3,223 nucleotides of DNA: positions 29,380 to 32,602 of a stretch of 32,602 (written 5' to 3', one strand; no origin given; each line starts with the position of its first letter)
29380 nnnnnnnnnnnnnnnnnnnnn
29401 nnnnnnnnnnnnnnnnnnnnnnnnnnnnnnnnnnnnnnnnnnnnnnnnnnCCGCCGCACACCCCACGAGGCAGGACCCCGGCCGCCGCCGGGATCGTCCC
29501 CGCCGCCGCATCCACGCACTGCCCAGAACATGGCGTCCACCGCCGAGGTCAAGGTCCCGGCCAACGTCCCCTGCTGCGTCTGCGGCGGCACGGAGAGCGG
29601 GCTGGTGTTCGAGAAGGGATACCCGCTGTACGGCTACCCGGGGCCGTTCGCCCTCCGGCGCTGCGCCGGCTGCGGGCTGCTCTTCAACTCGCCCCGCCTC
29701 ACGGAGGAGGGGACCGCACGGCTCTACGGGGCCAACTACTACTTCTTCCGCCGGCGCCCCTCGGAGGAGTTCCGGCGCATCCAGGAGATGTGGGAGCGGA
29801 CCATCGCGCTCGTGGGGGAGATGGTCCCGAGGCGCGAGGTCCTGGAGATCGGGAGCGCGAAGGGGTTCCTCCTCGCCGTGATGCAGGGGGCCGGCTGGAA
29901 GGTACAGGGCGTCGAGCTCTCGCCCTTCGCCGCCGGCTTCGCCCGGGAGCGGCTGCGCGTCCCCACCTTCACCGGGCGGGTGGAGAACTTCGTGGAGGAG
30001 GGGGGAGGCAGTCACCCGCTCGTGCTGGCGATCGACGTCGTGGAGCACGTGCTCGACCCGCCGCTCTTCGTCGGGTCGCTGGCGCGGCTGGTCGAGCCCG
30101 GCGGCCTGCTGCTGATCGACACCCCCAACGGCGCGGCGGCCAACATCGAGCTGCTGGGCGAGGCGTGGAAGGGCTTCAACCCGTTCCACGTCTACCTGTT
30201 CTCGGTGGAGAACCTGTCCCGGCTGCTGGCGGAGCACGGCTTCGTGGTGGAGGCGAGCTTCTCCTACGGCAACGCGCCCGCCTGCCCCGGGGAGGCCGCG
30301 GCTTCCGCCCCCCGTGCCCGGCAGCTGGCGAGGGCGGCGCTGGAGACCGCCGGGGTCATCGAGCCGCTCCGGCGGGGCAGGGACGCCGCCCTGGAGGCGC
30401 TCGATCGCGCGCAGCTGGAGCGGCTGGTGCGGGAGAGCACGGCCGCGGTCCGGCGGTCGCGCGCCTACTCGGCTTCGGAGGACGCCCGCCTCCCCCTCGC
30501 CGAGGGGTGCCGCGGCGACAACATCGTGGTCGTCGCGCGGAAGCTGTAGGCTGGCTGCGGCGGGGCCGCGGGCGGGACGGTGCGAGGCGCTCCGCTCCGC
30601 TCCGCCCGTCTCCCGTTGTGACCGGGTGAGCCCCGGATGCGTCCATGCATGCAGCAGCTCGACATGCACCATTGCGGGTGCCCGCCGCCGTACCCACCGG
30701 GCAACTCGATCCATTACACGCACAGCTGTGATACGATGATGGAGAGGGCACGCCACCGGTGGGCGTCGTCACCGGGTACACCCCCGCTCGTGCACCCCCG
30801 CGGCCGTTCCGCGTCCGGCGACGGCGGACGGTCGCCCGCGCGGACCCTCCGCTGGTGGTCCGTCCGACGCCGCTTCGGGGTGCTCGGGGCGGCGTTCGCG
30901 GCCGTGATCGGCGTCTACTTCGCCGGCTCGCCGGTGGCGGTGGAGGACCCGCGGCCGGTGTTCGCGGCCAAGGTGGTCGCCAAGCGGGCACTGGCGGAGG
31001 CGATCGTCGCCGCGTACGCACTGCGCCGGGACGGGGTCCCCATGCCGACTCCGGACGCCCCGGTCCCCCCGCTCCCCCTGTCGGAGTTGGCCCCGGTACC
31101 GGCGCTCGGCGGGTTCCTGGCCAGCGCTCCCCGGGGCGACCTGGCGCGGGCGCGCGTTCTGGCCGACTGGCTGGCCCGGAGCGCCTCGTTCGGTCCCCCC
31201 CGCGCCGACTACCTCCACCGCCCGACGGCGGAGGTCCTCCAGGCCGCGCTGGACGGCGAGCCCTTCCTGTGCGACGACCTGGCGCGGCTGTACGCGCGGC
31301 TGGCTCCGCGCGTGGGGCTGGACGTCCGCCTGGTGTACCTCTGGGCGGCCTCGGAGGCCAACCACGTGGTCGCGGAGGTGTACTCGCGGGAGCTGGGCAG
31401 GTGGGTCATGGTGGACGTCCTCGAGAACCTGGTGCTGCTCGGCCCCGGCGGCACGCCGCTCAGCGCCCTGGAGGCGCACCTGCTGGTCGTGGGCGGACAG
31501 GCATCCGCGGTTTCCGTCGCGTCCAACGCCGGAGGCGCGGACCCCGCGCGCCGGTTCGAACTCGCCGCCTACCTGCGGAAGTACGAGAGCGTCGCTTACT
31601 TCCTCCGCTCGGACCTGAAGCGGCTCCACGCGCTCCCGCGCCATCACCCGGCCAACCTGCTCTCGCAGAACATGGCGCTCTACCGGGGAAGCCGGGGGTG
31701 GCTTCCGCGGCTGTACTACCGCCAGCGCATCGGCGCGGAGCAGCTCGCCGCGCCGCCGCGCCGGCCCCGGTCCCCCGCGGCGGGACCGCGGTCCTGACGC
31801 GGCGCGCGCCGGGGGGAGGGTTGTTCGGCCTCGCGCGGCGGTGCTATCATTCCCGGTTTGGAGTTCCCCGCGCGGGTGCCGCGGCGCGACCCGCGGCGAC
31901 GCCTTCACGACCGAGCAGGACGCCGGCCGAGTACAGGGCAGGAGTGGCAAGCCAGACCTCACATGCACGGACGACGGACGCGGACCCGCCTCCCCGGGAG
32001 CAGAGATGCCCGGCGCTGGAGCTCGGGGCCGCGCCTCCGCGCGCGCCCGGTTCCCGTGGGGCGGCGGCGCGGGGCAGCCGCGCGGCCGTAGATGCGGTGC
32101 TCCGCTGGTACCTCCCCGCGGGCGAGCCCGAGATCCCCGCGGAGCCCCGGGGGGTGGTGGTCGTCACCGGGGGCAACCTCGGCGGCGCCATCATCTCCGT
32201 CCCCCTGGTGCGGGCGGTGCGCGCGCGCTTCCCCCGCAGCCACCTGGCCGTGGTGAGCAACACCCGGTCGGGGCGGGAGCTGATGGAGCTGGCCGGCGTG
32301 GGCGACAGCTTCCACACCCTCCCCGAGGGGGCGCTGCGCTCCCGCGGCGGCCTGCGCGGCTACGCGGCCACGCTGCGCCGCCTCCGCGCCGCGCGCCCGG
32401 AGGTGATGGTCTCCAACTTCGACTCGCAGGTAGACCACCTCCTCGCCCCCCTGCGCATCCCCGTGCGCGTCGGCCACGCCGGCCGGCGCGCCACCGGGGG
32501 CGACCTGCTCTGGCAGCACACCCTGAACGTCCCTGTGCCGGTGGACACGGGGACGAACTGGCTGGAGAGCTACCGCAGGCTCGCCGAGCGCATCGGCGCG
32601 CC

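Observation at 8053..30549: System-level hypothesis: a heavily tailored pseudaminic-acid-type nonulosonate built into an exported polysaccharide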

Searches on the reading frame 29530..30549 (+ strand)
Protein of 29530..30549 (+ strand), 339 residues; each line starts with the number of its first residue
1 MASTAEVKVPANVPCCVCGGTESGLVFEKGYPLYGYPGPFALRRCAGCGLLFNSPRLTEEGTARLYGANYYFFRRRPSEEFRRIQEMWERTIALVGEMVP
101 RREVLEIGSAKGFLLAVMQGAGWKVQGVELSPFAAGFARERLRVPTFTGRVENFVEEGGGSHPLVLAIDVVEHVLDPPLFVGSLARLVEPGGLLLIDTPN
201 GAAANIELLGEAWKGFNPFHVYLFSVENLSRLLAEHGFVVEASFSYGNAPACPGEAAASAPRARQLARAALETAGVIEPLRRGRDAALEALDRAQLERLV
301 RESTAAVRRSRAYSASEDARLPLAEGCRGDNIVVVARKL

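Call 9: search_protein_families(library=pfam, proteins=[window:29530-30549:+])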
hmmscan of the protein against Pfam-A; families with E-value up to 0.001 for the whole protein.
window:29530-30549:+ (339 aa): 5 families
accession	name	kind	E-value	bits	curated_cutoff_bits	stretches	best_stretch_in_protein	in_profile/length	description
PF13489.12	Methyltransf_23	-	6e-21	75.3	27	1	88-241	9-162/164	Methyltransferase domain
PF08241.18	Methyltransf_11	-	2.8e-08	34.7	21.2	1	105-196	1-95/95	Methyltransferase domain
PF08242.18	Methyltransf_12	-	1.1e-07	33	30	1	105-194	1-98/98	Methyltransferase domain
PF13649.12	Methyltransf_25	-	2.2e-05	25.5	27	1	104-192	1-97/97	Methyltransferase domain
PF13847.12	Methyltransf_31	-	3.8e-05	23.8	27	1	103-207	6-120/145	Methyltransferase domain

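Call 12: search_protein_families(library=ncbifam, proteins=[window:29530-30549:+], max_evalue=0.01)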
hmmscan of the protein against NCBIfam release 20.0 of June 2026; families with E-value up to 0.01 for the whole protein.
window:29530-30549:+ (339 aa): 7 families
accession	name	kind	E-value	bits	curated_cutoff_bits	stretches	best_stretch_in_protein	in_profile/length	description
TIGR01983.1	UbiG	equivalog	8.4e-10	38.3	102.95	1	97-200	46-155/228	bifunctional 2-polyprenyl-6-hydroxyphenol methylase/3-demethylubiquinol 3-O-methyltransferase UbiG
NF043040.1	corrin_prot_MT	hypoth_equivalog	0.0003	20.3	180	1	84-152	27-93/216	corrinoid protein-associated methyltransferase CpaM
NF000468.1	Erm37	exception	0.00049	20.2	350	1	75-143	7-75/179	23S rRNA (adenine(2058)-N(6))-methyltransferase Erm(37)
TIGR04345.1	ovoA_Cterm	equivalog_domain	0.00065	19.3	170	1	163-236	136-209/242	putative 4-mercaptohistidine N1-methyltransferase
NF045667.1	MTase_DVU1556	equivalog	0.0041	16.6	155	1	90-197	13-120/213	DVU_1556 family methyltransferase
TIGR00537.1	hemK_rel_arch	hypoth_equivalog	0.0063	16.2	87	0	101-142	20-61/179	HemK2/MTQ2 family protein methyltransferase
NF011530.0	PRK14968.1-4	equivalog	0.0086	15.4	243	0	98-141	37-81/202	putative methyltransferase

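Call 15: find_encoding_contigs(protein=window:29530-30549:+, flank=10000, max_places=6)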
Protein window:29530-30549:+ (339 aa): 1 contig read that carries it; 1 place shown.
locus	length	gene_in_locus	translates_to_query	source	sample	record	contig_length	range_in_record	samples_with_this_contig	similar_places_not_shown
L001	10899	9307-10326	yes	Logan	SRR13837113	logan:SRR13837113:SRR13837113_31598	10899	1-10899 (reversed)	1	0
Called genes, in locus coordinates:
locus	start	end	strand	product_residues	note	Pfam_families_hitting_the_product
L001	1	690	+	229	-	?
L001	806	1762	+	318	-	-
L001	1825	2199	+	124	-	-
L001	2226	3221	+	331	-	PF01408:GFO_IDH_MocA, PF22725:GFO_IDH_MocA_C3, PF02894:GFO_IDH_MocA_C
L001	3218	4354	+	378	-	-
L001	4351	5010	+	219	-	PF13302:Acetyltransf_3, PF13420:Acetyltransf_4 (faint)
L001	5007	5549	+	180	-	PF13302:Acetyltransf_3, PF13523:Acetyltransf_8 (weak), PF00583:Acetyltransf_1 (faint)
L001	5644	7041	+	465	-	-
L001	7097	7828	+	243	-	PF08241:Methyltransf_11 (weak), PF08242:Methyltransf_12 (weak), PF13649:Methyltransf_25 (weak)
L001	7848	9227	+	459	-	PF01943:Polysacc_synt, PF13440:Polysacc_synt_3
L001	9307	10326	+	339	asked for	PF13489:Methyltransf_23, PF08241:Methyltransf_11, PF08242:Methyltransf_12, PF13649:Methyltransf_25 (faint)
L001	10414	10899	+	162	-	?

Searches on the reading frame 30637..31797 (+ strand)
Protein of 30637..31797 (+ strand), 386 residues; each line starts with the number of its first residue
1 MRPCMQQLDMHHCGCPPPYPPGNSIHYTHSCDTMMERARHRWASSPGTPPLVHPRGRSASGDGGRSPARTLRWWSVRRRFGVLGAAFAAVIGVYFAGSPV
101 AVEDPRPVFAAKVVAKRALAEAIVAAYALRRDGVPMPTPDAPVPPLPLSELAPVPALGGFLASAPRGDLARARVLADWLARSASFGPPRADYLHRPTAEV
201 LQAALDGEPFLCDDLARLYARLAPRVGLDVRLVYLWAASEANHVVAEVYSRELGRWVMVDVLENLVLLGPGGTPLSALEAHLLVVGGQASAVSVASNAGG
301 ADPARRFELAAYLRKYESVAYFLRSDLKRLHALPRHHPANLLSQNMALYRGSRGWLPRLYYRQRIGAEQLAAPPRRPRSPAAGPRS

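Call 9: search_protein_families(library=pfam, proteins=[window:30637-31797:+])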
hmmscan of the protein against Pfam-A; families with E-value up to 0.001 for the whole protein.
window:30637-31797:+ (386 aa): 1 family
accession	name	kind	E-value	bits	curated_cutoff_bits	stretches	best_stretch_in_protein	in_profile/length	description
PF01841.26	Transglut_core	-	1.9e-07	31.8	23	1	167-260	13-107/108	Transglutaminase-like superfamily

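Call 12: search_protein_families(library=ncbifam, proteins=[window:30637-31797:+], max_evalue=0.01)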
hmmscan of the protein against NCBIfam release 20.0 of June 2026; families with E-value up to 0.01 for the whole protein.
window:30637-31797:+ (386 aa): 0 families

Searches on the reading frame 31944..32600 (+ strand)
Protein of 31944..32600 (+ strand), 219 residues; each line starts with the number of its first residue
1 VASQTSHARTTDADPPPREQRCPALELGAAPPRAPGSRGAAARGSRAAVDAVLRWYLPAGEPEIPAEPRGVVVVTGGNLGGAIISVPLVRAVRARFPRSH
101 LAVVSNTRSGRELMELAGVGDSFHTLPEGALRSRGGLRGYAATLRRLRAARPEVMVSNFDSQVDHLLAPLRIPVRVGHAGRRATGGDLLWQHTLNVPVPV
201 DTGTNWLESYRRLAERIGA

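Call 9: search_protein_families(library=pfam, proteins=[window:31944-32600:+])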
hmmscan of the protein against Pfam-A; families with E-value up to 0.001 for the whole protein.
window:31944-32600:+ (219 aa): 0 families

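Call 12: search_protein_families(library=ncbifam, proteins=[window:31944-32600:+], max_evalue=0.01)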
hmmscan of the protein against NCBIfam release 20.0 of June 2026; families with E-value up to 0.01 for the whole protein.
window:31944-32600:+ (219 aa): 1 family
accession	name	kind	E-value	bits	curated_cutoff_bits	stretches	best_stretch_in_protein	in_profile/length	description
NF004385.0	PRK05749.1-1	equivalog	0.0036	16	590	1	54-117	34-96/425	lipid IV(A) 3-deoxy-D-manno-octulosonic acid transferase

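Call 30: search_protein_families(library=pfam, proteins=[window:31944-32600:+], max_evalue=5)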
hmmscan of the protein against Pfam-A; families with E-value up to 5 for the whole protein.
window:31944-32600:+ (219 aa): 1 family
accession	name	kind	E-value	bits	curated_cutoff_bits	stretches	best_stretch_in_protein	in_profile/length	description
PF04413.22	Glycos_transf_N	-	0.047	13.7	23.9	1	71-115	18-62/179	3-Deoxy-D-manno-octulosonic-acid transferase (kdotransferase)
